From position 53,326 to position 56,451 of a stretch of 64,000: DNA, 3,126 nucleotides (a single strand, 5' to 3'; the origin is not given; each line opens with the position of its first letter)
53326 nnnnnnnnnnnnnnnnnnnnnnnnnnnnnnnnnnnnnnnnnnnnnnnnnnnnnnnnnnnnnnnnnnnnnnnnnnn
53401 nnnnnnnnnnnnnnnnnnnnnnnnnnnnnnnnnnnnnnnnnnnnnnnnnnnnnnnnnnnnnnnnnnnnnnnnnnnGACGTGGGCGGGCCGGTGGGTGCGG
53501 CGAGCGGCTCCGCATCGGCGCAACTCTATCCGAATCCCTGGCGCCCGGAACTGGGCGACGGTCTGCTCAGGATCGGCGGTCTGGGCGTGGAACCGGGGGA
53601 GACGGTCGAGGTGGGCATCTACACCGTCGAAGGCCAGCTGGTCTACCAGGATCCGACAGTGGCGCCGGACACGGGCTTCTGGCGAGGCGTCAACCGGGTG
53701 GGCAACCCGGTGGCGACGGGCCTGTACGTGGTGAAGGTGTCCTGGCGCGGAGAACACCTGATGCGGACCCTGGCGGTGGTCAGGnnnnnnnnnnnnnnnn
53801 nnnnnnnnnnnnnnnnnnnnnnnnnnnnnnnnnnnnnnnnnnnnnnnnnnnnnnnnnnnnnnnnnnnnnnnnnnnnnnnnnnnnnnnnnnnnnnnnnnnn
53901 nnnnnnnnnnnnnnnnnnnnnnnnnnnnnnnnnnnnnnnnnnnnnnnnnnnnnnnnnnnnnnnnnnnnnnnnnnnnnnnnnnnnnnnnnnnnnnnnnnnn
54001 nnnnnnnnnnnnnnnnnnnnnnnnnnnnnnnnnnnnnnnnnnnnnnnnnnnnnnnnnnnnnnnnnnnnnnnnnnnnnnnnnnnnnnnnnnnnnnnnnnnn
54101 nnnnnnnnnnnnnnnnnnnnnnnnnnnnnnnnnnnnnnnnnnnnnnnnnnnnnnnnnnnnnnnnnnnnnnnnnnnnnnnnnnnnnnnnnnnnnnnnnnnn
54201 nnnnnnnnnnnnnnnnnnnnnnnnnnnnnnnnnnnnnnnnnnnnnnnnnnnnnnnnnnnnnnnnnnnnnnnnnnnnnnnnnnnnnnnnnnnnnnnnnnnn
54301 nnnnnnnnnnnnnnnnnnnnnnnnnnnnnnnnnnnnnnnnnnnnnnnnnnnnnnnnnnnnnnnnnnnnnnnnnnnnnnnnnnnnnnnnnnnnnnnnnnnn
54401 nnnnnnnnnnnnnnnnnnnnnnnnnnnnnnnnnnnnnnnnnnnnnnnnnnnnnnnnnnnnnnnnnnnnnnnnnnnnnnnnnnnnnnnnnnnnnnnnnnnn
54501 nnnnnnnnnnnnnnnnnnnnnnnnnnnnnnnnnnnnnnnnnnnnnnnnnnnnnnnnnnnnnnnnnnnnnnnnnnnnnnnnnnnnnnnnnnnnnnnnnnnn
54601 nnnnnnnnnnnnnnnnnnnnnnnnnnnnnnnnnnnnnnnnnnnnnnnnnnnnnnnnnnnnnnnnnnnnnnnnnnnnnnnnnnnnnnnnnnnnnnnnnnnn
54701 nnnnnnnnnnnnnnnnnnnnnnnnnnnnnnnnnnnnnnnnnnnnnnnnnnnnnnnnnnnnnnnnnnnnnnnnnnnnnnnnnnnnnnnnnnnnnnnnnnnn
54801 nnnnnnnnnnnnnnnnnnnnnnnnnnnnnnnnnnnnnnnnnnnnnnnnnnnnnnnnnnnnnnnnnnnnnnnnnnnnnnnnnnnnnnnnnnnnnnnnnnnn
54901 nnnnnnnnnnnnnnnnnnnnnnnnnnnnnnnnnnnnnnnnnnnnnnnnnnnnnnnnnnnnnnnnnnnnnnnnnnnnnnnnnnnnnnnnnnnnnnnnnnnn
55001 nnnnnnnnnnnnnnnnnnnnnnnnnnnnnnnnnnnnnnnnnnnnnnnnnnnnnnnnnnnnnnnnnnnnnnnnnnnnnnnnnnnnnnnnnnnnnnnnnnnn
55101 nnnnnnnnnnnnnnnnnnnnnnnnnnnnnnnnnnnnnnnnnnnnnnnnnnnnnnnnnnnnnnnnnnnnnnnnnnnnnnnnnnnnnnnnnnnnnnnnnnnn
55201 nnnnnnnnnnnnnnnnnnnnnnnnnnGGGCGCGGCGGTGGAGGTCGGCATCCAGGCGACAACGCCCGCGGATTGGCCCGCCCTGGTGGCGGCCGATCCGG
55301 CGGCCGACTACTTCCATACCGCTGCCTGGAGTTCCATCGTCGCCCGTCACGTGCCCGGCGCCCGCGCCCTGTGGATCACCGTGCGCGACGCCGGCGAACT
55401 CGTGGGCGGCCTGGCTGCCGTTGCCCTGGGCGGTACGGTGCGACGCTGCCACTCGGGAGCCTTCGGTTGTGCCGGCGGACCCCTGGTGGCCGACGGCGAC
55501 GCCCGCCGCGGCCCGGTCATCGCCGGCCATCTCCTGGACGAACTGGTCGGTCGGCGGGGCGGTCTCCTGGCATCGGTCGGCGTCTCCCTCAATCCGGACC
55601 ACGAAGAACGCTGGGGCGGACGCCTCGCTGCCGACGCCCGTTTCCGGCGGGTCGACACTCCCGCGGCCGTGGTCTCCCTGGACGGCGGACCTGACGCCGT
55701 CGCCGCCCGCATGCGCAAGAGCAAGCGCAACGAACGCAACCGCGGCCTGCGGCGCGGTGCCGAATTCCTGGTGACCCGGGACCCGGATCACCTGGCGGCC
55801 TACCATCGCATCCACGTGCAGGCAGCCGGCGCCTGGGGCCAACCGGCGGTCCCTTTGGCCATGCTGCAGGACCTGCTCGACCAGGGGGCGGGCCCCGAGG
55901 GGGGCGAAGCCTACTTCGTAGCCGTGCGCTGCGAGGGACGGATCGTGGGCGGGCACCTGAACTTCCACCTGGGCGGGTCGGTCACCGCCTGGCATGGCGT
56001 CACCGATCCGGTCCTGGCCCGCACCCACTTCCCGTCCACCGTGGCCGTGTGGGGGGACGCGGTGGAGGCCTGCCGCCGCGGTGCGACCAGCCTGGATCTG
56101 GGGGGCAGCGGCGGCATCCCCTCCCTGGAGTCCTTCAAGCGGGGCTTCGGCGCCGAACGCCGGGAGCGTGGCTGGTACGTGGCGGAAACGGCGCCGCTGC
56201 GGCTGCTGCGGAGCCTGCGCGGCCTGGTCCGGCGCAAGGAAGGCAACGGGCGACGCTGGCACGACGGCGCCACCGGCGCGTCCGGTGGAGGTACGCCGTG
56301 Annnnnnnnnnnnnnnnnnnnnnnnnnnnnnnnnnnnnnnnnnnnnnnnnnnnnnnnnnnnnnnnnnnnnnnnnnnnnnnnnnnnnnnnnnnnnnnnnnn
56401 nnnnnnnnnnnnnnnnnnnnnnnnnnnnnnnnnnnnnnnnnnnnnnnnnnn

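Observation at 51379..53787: Secreted propeller protein with a T9SS/FlgD-Ig-type C-terminal domain inside the glycosylation operon: a candidate glycosylation substrate or surface component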

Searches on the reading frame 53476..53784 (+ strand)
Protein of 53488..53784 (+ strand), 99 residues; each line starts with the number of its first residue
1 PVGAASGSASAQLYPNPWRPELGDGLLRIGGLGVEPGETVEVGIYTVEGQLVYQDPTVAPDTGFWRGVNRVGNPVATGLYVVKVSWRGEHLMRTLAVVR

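Call 6: search_protein_families(library=pfam, proteins=[window:53488-53784:+], max_evalue=0.1)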
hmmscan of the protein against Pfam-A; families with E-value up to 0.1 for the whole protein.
window:53488-53784:+ (99 aa): 2 families
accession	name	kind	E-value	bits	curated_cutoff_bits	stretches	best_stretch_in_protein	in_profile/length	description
PF13860.13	FlgD_ig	-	0.0013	19.1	27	1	36-85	21-74/79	FlgD Ig-like domain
PF13585.12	CHU_C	-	0.041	14.4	27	1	37-85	26-71/86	CHU_C Type IX secretion signal domain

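Call 7: search_protein_families(library=ncbifam, proteins=[window:53488-53784:+], max_evalue=0.1)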
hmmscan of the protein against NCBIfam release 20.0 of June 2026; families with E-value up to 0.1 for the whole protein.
window:53488-53784:+ (99 aa): 3 families
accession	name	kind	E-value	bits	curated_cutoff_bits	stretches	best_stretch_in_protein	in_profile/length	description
NF052228.1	T9SS_PorZ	equivalog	2e-08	33.2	260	1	9-85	671-741/757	type IX secretion system anionic LPS delivery protein PorZ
TIGR04183.1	Por_Secre_tail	domain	0.00058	19.8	23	1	13-86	1-60/72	T9SS type A sorting domain-containing protein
NF009453.0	PRK12813.1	equivalog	0.014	14.9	264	1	38-94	124-182/223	flagellar basal body rod modification protein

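Call 37: find_homologous_proteins(query=A2, max_evalue=0.1)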
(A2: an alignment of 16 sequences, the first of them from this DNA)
Query A2 (16 sequences) (103 aa, profile of the alignment): 6 proteins with E <= 0.1 among 5509 candidates.
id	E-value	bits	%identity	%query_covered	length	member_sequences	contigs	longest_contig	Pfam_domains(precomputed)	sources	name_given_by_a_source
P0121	5.5e-32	128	52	93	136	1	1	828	-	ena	-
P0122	6.6e-29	118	51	84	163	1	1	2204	-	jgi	jgi:hypothetical protein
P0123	8.9e-24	101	35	98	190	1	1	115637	-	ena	-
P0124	1.2e-4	40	33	86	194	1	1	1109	PF18962.8,PF13860.13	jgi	jgi:hypothetical protein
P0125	6.5e-3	34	27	83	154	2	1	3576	PF13585.13,PF18962.8,PF13860.13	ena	-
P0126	1.1e-2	34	35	65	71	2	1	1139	-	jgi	jgi:hypothetical protein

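Call 81: search_protein_families(library=ncbifam, alignment_id=A2, max_evalue=0.01)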
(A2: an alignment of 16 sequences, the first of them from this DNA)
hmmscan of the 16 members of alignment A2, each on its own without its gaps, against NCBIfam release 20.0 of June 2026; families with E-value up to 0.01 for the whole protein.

A. member 1, seq(103 aa): 2 families
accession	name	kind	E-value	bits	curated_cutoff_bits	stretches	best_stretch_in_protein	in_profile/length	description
NF052228.1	T9SS_PorZ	equivalog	2.1e-08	33.1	260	1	13-89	671-741/757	type IX secretion system anionic LPS delivery protein PorZ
TIGR04183.1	Por_Secre_tail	domain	0.00066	19.6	23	1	17-90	1-60/72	T9SS type A sorting domain-containing protein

B. families by the number of members that match (of 16 scanned): 9 families
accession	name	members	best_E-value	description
NF052228.1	T9SS_PorZ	16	2.3e-12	type IX secretion system anionic LPS delivery protein PorZ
TIGR04183.1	Por_Secre_tail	16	1.5e-09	T9SS type A sorting domain-containing protein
NF009453.0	PRK12813.1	7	0.00025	flagellar basal body rod modification protein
NF009452.0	PRK12812.1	3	0.00063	flagellar basal body rod modification protein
NF005176.1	PRK06655.1-1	2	0.00053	flagellar hook assembly protein FlgD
NF033707.1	T9SS_sortase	2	0.00069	type IX secretion system sortase PorU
NF033708.1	T9SS_Cterm_ChiA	2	0.0021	T9SS sorting signal type C domain-containing protein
NF009276.0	PRK12633.1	1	0.0029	flagellar basal body rod modification protein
NF038113.1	T9SSA_dep_M36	1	0.0041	T9SS-dependent M36 family metallopeptidase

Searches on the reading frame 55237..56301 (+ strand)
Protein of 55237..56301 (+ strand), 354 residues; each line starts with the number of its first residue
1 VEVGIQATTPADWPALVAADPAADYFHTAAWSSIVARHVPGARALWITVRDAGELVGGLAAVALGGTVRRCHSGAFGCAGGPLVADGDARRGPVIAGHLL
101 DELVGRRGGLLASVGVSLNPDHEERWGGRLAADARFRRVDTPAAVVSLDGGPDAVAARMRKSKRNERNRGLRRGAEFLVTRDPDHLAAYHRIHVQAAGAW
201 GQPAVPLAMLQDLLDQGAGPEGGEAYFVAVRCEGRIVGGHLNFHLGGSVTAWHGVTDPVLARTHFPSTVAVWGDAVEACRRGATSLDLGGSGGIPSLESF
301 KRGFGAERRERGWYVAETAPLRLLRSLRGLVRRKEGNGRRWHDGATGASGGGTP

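Call 6: search_protein_families(library=pfam, proteins=[window:55237-56301:+], max_evalue=0.1)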
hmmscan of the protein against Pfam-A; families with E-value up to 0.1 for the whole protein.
window:55237-56301:+ (354 aa): 1 family
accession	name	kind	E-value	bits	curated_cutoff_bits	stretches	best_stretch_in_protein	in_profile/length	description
PF13480.13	Acetyltransf_6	-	8.4e-17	62.1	22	1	158-291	2-137/143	Acetyltransferase (GNAT) domain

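Call 21: search_protein_families(library=ncbifam, proteins=[window:55237-56301:+], max_evalue=0.001)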
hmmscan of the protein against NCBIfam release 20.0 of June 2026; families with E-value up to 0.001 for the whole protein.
window:55237-56301:+ (354 aa): 1 family
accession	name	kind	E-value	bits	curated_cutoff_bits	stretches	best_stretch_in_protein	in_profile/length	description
TIGR03019.1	pepcterm_femAB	equivalog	2.5e-07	30.1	260.35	0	150-311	127-281/330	FemAB family XrtA/PEP-CTERM system-associated protein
